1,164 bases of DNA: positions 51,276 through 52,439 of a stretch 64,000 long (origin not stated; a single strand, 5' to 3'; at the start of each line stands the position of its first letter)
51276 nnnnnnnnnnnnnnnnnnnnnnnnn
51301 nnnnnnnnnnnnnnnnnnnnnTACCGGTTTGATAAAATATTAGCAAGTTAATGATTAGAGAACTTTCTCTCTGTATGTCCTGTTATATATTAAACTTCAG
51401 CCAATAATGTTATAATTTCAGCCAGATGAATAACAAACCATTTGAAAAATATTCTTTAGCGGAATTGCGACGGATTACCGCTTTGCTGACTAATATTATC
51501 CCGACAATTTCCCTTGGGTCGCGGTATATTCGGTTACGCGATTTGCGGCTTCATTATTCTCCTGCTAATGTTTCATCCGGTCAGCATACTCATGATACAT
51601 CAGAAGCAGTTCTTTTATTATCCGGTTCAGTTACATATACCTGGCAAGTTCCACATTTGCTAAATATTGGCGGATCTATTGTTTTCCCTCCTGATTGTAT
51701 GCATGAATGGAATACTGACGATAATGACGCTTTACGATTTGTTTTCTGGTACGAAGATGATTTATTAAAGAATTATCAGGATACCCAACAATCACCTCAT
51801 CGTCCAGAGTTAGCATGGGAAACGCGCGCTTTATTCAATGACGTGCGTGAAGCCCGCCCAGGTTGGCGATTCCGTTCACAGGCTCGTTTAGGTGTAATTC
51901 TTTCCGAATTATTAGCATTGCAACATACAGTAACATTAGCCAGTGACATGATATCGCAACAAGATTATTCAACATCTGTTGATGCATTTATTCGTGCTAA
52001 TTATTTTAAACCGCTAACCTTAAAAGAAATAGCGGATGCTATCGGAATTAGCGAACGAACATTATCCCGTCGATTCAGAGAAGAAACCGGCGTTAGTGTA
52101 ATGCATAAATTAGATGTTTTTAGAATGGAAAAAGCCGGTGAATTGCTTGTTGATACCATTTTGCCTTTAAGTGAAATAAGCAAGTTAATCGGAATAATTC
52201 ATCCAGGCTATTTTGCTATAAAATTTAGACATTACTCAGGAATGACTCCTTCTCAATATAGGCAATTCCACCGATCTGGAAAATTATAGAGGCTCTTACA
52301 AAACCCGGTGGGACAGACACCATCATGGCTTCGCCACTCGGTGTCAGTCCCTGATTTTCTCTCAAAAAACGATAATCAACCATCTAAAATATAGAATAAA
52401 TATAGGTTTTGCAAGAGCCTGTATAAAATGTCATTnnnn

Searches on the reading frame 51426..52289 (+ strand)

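Call 28: search_protein_families(library=pfam, proteins=[window:51426-52289:+], max_evalue=0.001)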
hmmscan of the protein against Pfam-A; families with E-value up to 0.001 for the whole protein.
window:51426-52289:+ (287 aa): 4 families
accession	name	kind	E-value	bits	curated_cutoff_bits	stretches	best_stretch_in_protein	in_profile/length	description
PF12833.13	HTH_18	-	1.3e-18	67.5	33.6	1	202-280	1-79/80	Helix-turn-helix domain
PF00165.29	HTH_AraC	-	3.6e-15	56.1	26.6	2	189-225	1-37/42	Bacterial regulatory helix-turn-helix proteins, AraC family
PF07883.17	Cupin_2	-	4.5e-06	26.7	27.2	1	43-108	4-69/70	Cupin domain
PF04545.22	Sigma70_r4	-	0.00025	20.9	24.1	1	189-216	13-40/50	Sigma-70, region 4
